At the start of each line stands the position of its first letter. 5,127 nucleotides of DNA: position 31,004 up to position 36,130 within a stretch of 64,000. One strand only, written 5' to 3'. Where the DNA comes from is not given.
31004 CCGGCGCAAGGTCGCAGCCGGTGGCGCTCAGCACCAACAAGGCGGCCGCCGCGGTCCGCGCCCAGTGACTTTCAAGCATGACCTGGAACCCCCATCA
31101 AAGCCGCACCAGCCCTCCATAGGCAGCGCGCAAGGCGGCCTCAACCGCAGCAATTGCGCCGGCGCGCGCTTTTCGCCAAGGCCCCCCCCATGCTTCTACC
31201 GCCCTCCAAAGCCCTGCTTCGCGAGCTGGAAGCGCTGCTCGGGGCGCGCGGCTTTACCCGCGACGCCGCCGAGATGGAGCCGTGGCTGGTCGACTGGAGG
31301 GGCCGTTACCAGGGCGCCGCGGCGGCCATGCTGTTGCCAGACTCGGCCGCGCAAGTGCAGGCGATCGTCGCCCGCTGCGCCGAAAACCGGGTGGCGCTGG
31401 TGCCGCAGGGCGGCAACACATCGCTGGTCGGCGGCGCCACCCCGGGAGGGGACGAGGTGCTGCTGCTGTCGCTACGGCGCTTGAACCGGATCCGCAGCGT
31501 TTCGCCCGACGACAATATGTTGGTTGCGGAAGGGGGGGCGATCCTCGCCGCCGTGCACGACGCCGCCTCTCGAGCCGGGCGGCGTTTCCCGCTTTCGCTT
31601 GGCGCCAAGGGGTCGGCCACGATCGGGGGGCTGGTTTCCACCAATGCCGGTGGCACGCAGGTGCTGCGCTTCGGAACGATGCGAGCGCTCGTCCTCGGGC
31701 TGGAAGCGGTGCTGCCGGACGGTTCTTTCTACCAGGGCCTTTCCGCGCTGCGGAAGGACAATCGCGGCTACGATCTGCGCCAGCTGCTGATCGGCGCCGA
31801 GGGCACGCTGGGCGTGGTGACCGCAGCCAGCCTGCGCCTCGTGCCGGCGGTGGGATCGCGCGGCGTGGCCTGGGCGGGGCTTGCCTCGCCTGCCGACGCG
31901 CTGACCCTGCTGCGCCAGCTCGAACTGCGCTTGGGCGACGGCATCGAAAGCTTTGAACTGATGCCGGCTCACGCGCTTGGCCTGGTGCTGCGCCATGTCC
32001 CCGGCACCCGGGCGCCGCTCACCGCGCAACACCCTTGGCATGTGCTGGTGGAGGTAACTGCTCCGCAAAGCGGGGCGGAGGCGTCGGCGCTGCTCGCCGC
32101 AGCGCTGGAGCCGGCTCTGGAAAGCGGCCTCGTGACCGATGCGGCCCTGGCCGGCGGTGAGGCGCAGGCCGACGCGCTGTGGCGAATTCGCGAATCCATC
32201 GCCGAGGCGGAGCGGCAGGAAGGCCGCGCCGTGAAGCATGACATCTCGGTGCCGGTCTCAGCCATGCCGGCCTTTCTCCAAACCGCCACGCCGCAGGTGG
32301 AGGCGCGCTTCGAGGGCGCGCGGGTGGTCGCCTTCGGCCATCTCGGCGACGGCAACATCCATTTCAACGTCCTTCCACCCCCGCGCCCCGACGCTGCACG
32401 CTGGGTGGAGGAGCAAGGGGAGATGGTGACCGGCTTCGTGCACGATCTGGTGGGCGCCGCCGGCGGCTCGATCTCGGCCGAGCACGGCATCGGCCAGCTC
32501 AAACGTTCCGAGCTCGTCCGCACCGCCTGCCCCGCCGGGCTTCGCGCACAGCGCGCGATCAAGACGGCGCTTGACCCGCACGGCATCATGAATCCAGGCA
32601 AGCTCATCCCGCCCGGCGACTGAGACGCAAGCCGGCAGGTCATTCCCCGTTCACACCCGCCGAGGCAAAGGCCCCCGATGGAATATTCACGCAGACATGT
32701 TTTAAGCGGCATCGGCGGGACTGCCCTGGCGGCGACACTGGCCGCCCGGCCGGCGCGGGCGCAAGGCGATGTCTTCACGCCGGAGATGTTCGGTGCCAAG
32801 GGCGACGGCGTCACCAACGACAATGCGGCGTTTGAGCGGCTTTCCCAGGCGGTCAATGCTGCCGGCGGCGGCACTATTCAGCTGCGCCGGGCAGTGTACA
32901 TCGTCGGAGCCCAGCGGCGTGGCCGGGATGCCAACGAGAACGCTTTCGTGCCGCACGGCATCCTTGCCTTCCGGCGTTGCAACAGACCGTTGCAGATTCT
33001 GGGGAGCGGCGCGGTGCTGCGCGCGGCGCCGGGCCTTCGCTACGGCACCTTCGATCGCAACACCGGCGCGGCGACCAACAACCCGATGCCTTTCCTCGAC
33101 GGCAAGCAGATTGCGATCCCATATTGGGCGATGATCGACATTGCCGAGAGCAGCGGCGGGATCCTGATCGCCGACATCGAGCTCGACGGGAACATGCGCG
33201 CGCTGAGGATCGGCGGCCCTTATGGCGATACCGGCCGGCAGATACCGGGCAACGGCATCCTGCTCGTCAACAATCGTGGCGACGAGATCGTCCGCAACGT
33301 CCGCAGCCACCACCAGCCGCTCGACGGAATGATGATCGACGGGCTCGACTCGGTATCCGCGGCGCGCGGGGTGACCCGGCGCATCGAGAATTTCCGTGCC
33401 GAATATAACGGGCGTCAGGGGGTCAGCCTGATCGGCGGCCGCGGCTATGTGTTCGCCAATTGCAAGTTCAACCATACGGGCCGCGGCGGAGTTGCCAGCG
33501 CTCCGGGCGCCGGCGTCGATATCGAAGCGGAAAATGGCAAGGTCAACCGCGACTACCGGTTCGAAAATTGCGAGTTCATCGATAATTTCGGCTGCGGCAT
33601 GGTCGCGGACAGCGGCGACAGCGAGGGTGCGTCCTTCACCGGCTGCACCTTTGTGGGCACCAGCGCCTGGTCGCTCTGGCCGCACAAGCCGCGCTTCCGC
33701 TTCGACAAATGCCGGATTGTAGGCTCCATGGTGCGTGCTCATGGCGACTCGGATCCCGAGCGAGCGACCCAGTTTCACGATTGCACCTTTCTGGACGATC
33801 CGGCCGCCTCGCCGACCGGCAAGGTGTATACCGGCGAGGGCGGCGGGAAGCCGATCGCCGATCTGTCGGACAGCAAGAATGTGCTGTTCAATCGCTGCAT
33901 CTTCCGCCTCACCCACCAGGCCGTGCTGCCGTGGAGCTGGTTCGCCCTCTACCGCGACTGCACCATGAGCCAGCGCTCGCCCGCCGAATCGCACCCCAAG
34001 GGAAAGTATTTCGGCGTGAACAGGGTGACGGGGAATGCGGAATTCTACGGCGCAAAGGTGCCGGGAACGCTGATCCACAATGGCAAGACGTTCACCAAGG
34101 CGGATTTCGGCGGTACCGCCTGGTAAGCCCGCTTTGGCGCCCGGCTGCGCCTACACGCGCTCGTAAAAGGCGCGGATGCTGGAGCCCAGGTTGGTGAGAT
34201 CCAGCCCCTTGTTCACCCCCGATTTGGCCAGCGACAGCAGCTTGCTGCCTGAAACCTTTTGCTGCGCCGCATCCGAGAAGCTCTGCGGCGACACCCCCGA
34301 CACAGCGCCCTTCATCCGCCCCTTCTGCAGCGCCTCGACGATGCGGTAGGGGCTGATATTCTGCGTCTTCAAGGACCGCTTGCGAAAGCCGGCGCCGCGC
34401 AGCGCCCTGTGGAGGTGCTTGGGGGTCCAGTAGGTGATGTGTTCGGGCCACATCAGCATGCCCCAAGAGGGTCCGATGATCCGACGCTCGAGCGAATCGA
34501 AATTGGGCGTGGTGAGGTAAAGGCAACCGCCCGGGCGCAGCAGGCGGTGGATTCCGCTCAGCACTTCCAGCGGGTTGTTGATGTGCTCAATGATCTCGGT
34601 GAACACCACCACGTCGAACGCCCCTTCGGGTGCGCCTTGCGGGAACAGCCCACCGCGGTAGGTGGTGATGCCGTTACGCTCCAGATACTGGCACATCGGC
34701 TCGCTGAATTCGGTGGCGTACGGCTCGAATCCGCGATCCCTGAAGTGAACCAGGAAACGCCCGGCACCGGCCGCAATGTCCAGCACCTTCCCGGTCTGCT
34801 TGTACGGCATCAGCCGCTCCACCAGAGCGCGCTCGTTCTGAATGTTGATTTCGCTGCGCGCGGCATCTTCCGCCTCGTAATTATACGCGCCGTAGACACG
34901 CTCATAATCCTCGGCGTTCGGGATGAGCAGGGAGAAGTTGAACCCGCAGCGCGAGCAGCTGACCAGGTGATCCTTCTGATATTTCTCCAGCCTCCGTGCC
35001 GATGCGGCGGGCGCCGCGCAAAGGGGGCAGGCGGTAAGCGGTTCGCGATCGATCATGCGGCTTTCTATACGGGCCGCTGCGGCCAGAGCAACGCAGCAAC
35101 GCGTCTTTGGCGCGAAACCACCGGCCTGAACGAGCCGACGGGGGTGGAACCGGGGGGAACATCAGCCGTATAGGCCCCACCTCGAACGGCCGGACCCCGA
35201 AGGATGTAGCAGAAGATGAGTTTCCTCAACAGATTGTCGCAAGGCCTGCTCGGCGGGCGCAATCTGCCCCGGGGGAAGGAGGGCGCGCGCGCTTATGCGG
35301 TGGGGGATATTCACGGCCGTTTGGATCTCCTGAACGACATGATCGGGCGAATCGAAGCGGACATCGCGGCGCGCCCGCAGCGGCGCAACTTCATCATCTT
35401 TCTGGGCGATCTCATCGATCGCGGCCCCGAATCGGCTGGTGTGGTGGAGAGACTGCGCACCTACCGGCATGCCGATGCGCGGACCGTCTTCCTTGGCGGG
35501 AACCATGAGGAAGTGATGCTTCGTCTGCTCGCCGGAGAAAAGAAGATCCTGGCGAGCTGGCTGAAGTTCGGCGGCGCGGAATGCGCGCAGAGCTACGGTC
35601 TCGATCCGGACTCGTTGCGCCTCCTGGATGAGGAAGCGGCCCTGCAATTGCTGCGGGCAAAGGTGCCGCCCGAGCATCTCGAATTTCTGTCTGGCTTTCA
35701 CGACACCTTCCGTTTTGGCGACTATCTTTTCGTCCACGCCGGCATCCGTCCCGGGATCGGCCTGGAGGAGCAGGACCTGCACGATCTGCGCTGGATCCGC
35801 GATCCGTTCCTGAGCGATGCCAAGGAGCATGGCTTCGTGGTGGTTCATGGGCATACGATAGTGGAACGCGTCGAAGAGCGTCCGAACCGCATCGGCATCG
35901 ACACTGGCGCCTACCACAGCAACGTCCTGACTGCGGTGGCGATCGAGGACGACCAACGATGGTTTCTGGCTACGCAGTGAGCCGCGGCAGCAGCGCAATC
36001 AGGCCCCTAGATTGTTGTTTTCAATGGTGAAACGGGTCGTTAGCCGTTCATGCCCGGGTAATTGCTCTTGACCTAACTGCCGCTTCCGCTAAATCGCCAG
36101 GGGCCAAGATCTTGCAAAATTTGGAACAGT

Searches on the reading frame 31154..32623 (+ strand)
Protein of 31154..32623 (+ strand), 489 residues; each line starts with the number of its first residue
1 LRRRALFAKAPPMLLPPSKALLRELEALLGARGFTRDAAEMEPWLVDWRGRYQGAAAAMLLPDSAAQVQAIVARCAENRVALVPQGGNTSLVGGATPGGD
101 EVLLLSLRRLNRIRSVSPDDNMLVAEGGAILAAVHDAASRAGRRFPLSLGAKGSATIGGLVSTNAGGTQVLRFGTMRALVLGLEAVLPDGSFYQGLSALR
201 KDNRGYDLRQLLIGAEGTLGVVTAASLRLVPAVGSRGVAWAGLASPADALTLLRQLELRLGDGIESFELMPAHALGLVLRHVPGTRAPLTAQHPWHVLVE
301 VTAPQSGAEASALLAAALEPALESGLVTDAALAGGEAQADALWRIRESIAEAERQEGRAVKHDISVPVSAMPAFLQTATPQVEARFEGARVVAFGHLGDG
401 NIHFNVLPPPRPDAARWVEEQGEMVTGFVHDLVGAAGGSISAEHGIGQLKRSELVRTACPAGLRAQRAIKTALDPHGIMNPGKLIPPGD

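Call 8: search_protein_families(library=pfam, proteins=[window:31154-32623:+], max_evalue=0.001)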
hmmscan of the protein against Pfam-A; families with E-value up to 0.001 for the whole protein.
window:31154-32623:+ (489 aa): 2 families
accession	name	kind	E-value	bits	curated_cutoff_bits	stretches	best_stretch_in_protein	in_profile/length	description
PF02913.24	FAD-oxidase_C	-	1.7e-46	159.4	21.2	1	237-484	6-248/248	FAD linked oxidases, C-terminal domain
PF01565.28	FAD_binding_4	-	4.2e-33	114.4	26.4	1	57-191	2-134/139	FAD binding domain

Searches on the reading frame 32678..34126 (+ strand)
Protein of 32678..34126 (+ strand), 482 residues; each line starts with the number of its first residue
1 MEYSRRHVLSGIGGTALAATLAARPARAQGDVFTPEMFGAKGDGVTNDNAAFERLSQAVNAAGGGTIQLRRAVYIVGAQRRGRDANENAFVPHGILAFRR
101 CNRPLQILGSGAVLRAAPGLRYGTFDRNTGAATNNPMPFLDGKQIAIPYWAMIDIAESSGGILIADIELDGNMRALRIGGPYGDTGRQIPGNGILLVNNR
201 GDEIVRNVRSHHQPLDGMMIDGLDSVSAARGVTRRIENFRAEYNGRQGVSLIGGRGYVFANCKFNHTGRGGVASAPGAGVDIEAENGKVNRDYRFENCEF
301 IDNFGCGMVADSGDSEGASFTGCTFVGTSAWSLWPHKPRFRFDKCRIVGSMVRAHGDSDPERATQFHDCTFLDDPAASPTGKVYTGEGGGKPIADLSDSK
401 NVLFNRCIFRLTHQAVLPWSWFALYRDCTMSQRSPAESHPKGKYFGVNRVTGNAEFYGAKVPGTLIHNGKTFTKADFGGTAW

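Call 8: search_protein_families(library=pfam, proteins=[window:32678-34126:+], max_evalue=0.001)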
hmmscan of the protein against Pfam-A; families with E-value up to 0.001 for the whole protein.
window:32678-34126:+ (482 aa): 1 family
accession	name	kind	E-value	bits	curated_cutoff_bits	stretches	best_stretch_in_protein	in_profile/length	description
PF13229.12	Beta_helix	-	1.8e-07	31.3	25.9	1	190-329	22-138/158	Right handed beta helix region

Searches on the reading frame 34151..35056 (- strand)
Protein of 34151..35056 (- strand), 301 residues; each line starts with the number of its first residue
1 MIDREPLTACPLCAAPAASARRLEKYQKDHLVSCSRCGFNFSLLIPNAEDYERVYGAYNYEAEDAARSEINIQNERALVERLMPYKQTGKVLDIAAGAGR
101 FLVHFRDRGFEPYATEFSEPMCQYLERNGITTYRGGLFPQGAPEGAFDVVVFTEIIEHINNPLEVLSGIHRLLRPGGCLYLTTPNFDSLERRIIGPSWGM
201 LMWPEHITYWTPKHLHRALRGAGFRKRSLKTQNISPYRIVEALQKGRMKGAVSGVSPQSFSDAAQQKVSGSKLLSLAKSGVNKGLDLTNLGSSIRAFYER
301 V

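Call 7: search_protein_families(library=pfam, proteins=[window:34151-35056:-], max_evalue=0.001)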
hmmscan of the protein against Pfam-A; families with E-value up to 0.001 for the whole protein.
window:34151-35056:- (301 aa): 7 families
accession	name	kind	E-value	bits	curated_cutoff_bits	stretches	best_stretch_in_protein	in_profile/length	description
PF13489.12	Methyltransf_23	-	1.1e-25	90.7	27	1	77-228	11-163/164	Methyltransferase domain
PF08241.18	Methyltransf_11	-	1.1e-12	48.9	21.2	1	92-180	1-94/95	Methyltransferase domain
PF08242.18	Methyltransf_12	-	1.6e-11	45.2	30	1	92-179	1-98/98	Methyltransferase domain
PF13649.12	Methyltransf_25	-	2.9e-10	41.1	27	1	91-177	1-97/97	Methyltransferase domain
PF13847.12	Methyltransf_31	-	3.6e-07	30.4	27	1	89-185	5-113/145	Methyltransferase domain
PF07021.18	MetW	-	7.1e-05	23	21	1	86-190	12-116/193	Methionine biosynthesis protein MetW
PF05219.18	DREV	-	0.00015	21.4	26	1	84-177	91-182/265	DREV methyltransferase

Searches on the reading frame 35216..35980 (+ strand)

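Call 7: search_protein_families(library=pfam, proteins=[window:35216-35980:+], max_evalue=0.001)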
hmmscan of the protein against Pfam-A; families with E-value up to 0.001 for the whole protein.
window:35216-35980:+ (254 aa): 1 family
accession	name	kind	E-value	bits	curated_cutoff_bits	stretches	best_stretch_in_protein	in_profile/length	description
PF00149.33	Metallophos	-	7.6e-15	56.3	21.5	1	26-217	3-159/191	Calcineurin-like phosphoesterase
